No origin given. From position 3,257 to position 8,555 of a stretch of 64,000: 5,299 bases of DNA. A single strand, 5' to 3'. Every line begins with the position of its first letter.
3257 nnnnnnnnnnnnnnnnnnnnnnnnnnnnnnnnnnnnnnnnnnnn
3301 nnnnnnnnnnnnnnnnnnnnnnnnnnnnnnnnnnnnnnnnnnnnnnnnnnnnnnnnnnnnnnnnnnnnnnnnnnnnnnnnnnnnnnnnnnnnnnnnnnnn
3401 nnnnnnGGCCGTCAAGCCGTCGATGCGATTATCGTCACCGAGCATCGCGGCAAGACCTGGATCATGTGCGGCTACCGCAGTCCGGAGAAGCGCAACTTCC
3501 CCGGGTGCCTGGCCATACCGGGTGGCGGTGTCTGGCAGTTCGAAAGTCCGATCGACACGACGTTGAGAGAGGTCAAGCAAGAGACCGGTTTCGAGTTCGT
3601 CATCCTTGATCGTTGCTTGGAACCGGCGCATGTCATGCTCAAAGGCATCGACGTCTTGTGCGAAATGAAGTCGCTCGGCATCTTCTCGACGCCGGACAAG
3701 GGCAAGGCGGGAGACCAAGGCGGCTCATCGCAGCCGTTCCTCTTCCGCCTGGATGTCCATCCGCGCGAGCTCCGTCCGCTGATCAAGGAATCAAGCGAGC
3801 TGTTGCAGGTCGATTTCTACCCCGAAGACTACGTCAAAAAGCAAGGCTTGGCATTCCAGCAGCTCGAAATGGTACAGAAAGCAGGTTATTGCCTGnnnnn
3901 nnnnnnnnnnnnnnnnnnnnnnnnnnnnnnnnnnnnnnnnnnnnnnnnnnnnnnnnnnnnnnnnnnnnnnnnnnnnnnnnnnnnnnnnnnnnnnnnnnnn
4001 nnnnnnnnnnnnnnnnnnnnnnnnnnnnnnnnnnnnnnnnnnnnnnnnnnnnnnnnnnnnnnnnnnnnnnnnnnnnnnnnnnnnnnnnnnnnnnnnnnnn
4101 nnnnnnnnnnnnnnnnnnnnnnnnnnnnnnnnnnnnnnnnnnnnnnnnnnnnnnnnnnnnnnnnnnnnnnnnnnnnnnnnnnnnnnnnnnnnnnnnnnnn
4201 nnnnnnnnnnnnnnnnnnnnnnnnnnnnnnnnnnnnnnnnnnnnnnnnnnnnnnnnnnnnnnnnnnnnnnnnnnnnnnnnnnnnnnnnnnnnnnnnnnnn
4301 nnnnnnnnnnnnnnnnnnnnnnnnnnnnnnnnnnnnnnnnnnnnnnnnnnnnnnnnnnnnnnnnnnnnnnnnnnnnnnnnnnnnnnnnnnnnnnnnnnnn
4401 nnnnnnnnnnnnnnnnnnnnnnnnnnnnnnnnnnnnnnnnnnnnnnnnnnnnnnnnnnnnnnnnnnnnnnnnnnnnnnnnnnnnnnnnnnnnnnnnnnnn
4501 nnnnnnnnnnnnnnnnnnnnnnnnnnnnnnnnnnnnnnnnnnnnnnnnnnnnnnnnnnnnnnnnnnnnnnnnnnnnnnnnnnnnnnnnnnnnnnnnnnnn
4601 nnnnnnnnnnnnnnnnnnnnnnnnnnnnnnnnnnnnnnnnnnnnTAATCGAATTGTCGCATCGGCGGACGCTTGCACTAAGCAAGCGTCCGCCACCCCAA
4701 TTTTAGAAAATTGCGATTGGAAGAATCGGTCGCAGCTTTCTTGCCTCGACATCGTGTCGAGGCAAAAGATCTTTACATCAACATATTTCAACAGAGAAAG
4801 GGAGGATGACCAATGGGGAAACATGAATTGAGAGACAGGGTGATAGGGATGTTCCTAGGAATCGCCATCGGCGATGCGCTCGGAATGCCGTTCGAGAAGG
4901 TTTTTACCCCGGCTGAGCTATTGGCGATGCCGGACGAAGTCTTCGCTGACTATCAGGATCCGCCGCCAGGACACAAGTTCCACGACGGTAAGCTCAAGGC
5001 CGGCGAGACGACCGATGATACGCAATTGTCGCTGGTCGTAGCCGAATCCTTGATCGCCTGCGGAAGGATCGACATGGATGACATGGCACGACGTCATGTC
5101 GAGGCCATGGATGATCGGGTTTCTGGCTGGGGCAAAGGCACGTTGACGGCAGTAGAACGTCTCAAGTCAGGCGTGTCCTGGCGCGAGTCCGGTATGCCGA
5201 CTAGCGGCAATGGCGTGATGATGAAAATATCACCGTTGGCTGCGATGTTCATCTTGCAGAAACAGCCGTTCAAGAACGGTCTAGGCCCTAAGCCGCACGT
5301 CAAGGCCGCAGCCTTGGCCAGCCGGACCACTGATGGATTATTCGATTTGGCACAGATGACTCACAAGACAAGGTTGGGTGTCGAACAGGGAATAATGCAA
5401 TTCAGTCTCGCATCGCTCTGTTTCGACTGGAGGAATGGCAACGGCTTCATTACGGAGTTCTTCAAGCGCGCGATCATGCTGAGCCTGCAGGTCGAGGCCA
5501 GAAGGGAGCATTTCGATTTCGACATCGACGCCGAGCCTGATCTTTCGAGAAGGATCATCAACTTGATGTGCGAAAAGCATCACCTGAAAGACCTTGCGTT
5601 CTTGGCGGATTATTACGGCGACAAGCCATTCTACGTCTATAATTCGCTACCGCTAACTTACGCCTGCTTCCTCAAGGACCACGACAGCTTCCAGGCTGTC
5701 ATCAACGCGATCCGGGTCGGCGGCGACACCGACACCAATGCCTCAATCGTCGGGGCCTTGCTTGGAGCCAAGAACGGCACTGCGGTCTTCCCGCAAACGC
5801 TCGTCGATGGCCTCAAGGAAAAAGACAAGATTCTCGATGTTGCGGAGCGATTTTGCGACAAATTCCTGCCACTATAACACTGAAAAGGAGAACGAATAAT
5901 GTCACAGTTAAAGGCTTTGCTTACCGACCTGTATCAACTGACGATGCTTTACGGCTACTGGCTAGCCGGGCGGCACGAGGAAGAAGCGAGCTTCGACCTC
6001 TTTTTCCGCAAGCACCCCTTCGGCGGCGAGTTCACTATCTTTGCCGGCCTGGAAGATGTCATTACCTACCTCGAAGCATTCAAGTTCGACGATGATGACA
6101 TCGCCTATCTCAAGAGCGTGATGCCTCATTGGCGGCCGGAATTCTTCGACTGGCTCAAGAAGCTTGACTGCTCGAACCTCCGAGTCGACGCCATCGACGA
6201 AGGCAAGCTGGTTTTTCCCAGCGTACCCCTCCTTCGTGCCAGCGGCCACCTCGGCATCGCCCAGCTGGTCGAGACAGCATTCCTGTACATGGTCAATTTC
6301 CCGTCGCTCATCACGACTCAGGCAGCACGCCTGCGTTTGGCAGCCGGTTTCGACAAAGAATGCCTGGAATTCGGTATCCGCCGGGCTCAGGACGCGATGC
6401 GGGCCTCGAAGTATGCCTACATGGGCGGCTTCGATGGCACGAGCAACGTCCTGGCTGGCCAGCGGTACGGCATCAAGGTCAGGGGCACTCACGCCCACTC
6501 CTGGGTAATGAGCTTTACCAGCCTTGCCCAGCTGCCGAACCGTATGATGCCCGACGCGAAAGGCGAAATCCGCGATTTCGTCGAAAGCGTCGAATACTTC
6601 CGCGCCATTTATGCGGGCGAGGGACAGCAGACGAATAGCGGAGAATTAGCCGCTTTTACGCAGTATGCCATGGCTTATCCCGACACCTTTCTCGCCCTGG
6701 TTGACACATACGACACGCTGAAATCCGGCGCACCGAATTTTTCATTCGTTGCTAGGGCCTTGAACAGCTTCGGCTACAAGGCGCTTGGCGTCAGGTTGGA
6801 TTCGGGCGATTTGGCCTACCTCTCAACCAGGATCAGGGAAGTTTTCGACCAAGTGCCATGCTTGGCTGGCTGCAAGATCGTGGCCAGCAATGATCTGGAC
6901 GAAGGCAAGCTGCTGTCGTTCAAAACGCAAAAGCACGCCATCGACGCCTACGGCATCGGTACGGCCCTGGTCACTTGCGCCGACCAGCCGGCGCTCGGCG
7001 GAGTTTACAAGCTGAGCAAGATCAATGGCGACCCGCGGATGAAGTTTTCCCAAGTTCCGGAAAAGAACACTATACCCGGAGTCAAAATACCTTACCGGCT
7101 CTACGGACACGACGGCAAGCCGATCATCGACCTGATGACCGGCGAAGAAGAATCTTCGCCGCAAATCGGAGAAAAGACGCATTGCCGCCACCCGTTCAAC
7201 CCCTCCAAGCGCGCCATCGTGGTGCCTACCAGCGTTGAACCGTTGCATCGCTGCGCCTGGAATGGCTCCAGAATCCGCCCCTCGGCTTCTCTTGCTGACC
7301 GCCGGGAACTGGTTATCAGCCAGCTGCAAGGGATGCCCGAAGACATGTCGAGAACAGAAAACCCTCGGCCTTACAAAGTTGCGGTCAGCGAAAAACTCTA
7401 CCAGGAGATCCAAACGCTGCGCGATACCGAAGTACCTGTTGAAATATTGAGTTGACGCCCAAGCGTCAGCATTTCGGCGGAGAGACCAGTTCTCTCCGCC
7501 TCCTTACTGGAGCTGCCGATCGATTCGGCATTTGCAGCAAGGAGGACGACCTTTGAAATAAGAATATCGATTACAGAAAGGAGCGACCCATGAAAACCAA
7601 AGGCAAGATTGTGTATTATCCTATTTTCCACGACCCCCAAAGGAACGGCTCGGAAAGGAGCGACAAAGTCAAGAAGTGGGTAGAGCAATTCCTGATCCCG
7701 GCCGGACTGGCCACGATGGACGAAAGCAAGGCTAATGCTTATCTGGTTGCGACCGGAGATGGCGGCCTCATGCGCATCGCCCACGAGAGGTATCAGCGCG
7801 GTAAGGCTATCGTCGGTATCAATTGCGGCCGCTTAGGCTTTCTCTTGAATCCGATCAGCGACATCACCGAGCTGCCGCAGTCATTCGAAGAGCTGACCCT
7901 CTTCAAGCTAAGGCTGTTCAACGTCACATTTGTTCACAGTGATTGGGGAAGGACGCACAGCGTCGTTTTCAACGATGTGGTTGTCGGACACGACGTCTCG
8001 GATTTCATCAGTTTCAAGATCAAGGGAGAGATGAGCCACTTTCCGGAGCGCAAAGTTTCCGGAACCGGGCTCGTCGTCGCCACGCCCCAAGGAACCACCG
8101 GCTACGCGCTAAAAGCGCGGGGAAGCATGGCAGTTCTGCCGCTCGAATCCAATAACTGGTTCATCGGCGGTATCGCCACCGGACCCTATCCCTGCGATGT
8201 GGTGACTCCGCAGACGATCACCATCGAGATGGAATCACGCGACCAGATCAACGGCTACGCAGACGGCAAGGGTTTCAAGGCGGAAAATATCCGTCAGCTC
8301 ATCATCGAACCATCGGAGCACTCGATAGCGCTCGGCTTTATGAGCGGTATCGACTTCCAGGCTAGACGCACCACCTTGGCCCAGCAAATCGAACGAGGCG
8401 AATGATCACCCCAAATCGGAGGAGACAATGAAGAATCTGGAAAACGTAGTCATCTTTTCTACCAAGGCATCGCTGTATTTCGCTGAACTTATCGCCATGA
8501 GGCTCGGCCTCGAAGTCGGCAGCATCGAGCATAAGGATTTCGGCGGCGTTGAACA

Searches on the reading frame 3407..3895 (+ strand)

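Call 78: search_protein_families(library=pfam, proteins=[window:3407-3895:+], max_evalue=5)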
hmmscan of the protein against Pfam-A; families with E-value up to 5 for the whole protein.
window:3407-3895:+ (163 aa): 1 family
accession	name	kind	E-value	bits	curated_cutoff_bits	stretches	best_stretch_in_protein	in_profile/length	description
PF00293.34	NUDIX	-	2.8e-07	31.1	21.1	1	3-64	4-62/134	NUDIX domain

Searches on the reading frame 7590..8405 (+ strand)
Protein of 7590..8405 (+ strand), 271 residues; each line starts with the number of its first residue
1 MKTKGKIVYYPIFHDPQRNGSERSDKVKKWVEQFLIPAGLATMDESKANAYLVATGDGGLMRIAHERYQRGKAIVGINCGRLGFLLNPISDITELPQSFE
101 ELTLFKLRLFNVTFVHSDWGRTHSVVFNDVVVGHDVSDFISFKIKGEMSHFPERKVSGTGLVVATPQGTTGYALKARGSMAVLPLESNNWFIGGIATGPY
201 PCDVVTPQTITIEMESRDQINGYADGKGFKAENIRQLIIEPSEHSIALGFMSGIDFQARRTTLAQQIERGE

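Call 4: search_protein_families(library=pfam, proteins=[window:7590-8405:+], max_evalue=0.01)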
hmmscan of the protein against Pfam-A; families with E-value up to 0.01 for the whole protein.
window:7590-8405:+ (271 aa): 1 family
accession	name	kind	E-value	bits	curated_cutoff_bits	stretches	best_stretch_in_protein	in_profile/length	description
PF01513.26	NAD_kinase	-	0.00084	20.1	25.5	1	26-91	52-114/130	ATP-NAD kinase N-terminal domain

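Call 5: search_protein_families(library=ncbifam, proteins=[window:7590-8405:+], max_evalue=0.01)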
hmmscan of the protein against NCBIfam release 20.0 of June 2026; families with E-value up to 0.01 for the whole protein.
window:7590-8405:+ (271 aa): 18 families
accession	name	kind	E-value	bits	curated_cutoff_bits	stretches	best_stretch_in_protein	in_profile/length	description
NF003406.0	PRK04761.1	equivalog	3.8e-16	59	211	1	42-194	31-179/257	NAD kinase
NF010677.0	PRK14075.1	equivalog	3.8e-15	56.1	260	1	34-248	28-234/257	NAD(+) kinase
NF002561.0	PRK02155.1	equivalog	1.4e-13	50.8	371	1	47-248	64-269/297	NAD kinase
NF010679.0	PRK14077.1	equivalog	6.4e-13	48.7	343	1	47-248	63-267/287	NAD(+) kinase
NF002521.0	PRK01911.1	equivalog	8.5e-13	48.3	309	1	45-248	62-268/292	NAD kinase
NF002306.0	PRK01231.1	equivalog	6.4e-12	45.2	316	1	50-179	69-200/299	NAD(+) kinase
NF002893.0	PRK03378.1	equivalog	1e-10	41.4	386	1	47-181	63-199/292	NAD(+) kinase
NF002255.0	PRK01185.1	subfamily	2.6e-10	39.8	304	1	42-207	47-206/271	NAD(+) kinase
NF003391.0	PRK04539.1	equivalog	5.5e-10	38.8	470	1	51-180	72-203/296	inorganic polyphosphate/ATP-NAD kinase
NF002984.0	PRK03708.1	equivalog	4.5e-09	36.1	326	1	42-180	52-187/277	NAD(+) kinase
NF003424.0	PRK04885.1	equivalog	1.4e-08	34.2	220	1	19-180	8-169/265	NAD kinase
NF002579.0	PRK02231.1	equivalog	2.4e-08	33.7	459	1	40-180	61-206/301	NAD(+) kinase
NF002892.0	PRK03372.1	equivalog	4.2e-07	29.6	299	1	45-180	67-204/312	NAD kinase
NF001838.0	PRK00561.1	equivalog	6.8e-07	29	265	1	44-180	30-159/259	NAD(+) kinase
NF002732.0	PRK02649.1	equivalog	2.2e-06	27.4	348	1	46-180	67-203/305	NAD(+) kinase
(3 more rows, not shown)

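Call 19: search_protein_families(library=phrogs, proteins=[window:7590-8402:+], max_evalue=0.01)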
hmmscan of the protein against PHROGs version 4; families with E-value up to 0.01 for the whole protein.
window:7590-8402:+ (271 aa): 1 family
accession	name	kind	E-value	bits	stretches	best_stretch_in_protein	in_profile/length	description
phrog_13155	-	unknown function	3.5e-07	31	1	47-182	63-200/292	-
